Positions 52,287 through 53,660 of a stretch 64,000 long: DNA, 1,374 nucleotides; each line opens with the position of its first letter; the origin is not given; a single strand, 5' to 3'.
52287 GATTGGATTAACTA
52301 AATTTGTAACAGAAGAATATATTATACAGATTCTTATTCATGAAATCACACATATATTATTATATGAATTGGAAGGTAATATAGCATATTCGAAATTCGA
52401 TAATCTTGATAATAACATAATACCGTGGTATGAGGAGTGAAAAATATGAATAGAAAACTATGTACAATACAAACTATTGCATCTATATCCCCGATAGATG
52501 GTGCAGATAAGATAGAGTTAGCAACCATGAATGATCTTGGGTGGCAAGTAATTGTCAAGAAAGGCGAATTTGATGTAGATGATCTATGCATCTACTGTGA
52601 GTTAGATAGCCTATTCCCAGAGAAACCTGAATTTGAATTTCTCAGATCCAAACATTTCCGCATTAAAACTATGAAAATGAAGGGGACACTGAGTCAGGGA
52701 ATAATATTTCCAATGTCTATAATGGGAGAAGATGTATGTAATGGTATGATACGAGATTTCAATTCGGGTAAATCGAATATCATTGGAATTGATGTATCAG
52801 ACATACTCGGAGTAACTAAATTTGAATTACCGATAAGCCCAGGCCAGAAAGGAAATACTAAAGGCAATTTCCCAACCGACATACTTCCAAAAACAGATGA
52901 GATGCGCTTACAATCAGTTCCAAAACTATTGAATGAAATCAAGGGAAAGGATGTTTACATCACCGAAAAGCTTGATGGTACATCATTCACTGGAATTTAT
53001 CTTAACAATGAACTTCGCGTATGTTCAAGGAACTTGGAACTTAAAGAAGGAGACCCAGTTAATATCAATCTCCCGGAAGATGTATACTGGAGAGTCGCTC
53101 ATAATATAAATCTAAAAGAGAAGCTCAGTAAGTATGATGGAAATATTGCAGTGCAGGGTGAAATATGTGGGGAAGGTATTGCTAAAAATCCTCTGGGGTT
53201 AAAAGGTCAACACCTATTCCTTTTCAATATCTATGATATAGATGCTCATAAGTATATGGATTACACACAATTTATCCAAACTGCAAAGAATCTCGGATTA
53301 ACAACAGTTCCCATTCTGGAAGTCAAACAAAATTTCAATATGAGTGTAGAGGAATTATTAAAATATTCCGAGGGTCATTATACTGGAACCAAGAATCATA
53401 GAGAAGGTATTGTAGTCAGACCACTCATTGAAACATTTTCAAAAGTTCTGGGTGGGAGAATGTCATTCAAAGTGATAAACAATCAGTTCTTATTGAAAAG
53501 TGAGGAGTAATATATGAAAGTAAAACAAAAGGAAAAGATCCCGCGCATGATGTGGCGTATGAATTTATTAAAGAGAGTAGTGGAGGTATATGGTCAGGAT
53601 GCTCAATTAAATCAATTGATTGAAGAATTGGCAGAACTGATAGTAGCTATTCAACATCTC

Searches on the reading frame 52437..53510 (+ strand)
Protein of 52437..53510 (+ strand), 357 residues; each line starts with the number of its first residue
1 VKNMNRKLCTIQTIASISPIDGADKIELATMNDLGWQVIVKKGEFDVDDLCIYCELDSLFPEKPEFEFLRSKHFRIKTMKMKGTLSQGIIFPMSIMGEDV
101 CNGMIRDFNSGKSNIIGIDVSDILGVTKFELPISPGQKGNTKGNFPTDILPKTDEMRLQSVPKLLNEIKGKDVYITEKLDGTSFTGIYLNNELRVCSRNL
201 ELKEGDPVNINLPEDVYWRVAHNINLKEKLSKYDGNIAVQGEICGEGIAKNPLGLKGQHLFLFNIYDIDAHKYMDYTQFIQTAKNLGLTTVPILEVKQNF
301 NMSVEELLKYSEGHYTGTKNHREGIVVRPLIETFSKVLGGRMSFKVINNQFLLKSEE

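Call 6: search_protein_families(library=pfam, max_evalue=0.01, proteins=[window:52437-53510:+])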
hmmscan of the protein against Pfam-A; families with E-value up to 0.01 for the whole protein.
window:52437-53510:+ (357 aa): 2 families
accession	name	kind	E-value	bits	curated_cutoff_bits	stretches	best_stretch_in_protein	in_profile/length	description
PF21189.3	PHA02142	-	1.1e-28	99.9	27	1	8-93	1-92/92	PHA02142 OB-fold domain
PF09414.15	RNA_ligase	-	1.6e-28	100.4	27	1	172-347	2-171/171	RNA ligase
